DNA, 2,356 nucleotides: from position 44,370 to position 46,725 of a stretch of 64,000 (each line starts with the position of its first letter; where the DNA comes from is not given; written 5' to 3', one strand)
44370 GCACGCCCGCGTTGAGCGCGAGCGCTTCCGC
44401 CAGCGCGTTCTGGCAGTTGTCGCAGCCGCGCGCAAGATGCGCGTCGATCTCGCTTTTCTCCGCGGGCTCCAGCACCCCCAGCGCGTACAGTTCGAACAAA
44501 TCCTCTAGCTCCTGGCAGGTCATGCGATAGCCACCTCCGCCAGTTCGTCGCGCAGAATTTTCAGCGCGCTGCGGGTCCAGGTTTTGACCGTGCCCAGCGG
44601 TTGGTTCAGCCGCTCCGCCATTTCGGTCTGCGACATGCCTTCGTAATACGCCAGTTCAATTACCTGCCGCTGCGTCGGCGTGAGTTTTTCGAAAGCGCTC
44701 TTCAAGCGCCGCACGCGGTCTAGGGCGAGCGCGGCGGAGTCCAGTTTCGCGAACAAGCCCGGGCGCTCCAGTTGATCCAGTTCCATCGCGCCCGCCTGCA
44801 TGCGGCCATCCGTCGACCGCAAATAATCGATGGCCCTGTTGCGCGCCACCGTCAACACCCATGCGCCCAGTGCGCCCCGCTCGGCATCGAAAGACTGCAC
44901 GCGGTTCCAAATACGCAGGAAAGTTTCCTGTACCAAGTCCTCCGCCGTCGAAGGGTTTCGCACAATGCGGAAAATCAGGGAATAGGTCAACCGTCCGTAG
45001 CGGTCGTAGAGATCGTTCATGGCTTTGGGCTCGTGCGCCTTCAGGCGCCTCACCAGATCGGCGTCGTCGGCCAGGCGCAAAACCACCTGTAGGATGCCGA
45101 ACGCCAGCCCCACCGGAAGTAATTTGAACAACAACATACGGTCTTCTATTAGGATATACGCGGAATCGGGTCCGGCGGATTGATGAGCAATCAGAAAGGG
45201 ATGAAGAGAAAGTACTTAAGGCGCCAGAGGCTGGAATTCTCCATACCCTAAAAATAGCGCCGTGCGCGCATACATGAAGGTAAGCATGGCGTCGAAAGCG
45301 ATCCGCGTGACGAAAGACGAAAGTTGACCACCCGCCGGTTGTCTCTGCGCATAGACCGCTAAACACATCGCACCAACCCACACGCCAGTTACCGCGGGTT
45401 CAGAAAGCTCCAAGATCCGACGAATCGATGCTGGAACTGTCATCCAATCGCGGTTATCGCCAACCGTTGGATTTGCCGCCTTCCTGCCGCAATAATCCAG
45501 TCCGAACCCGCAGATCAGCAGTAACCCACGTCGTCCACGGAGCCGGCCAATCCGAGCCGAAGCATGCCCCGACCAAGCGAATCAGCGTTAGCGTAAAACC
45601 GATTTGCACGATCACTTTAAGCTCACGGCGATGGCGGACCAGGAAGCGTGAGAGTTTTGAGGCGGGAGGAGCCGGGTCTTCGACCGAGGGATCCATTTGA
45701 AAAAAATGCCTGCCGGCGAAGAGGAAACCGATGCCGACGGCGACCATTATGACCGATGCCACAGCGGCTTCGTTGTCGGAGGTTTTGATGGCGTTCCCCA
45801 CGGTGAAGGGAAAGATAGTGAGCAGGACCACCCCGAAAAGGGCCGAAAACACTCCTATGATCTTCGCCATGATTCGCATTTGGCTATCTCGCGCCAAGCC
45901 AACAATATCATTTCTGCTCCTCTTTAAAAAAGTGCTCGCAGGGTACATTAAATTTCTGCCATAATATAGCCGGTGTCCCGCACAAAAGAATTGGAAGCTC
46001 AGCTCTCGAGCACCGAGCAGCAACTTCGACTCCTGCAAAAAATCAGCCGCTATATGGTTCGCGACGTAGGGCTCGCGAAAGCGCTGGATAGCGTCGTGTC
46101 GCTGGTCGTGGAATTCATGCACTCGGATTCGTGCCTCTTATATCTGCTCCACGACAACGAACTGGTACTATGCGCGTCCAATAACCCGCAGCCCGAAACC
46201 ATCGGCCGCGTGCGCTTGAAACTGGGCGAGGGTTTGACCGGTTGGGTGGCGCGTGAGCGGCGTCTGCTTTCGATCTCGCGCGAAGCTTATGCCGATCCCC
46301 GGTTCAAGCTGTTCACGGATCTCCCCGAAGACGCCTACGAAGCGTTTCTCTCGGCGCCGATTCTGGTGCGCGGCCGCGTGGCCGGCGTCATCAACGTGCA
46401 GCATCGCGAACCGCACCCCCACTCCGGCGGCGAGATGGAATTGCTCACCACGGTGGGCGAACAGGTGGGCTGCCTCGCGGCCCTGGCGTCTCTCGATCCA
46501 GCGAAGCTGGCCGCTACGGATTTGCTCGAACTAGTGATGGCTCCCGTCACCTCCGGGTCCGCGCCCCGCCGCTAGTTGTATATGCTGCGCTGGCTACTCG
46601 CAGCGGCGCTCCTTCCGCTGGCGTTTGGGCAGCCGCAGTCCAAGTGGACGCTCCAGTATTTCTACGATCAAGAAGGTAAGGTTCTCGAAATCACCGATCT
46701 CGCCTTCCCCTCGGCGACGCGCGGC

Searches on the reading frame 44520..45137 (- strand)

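Call 46: search_protein_families(library=pfam, max_evalue=0.5, proteins=[window:44520-45137:-])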
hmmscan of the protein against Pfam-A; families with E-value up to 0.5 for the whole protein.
window:44520-45137:- (205 aa): 10 families
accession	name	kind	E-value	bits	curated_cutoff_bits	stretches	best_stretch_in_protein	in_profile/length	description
PF04542.20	Sigma70_r2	-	2.7e-22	78.8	24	1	43-110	1-69/71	Sigma-70 region 2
PF08281.18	Sigma70_r4_2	-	2.8e-13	49.7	25.7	1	144-193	3-52/54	Sigma-70, region 4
PF04545.22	Sigma70_r4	-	2.5e-12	46.5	24.1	1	148-196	1-49/50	Sigma-70, region 4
PF07638.17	Sigma70_ECF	-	2.4e-08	34.5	21.1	1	43-186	26-170/185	ECF sigma factor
PF13936.12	HTH_38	-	0.0025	18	27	1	151-184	4-37/44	Helix-turn-helix domain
PF13412.12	HTH_24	-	0.029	14.4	21.9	1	166-185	16-35/48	Winged helix-turn-helix DNA-binding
PF20486.3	DUF6725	-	0.049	14.3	27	1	164-200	17-53/83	Family of unknown function (DUF6725)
PF00196.25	GerE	-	0.052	13.6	23.5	1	151-192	2-42/57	Bacterial regulatory proteins, luxR family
PF22233.2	PhyR_sigma-like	-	0.099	12.9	27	1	150-193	2-45/50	Response regulator PhyR, sigma-like domain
PF19449.4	DUF5987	-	0.12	12.6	27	1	100-180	24-103/180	Family of unknown function (DUF5987)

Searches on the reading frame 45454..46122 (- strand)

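Call 46: search_protein_families(library=pfam, max_evalue=0.5, proteins=[window:45454-46122:-])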
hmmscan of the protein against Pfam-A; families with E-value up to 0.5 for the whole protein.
window:45454-46122:- (222 aa): 1 family
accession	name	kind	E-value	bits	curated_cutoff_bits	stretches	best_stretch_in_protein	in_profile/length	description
PF07136.16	DUF1385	-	0.17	11.6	22.1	1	57-135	20-88/227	Protein of unknown function (DUF1385)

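Call 96: search_protein_families(library=phrogs, max_evalue=0.001, proteins=[window:45454-46122:-])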
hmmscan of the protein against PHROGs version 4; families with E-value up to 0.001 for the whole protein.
window:45454-46122:- (222 aa): 0 families

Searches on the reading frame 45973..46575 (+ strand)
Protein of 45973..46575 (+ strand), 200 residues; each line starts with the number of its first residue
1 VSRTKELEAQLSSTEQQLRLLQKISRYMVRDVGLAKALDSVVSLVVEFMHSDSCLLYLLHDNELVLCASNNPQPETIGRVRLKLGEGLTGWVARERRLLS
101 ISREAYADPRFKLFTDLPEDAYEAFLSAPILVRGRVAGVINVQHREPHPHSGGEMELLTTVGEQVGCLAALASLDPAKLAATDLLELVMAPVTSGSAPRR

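Call 46: search_protein_families(library=pfam, max_evalue=0.5, proteins=[window:45973-46575:+])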
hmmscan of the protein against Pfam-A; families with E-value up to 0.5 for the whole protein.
window:45973-46575:+ (200 aa): 4 families
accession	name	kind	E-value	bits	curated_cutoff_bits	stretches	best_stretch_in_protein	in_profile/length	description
PF01590.32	GAF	-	2.9e-17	63.9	22.4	1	35-166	3-130/133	GAF domain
PF13185.12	GAF_2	-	1.5e-15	58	28.6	1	34-166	4-132/136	GAF domain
PF13492.12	GAF_3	-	9.9e-06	26.4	27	1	36-166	4-124/129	GAF domain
PF11286.13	DUF3087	-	0.2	11.5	23.4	1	19-71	87-139/165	Protein of unknown function (DUF3087)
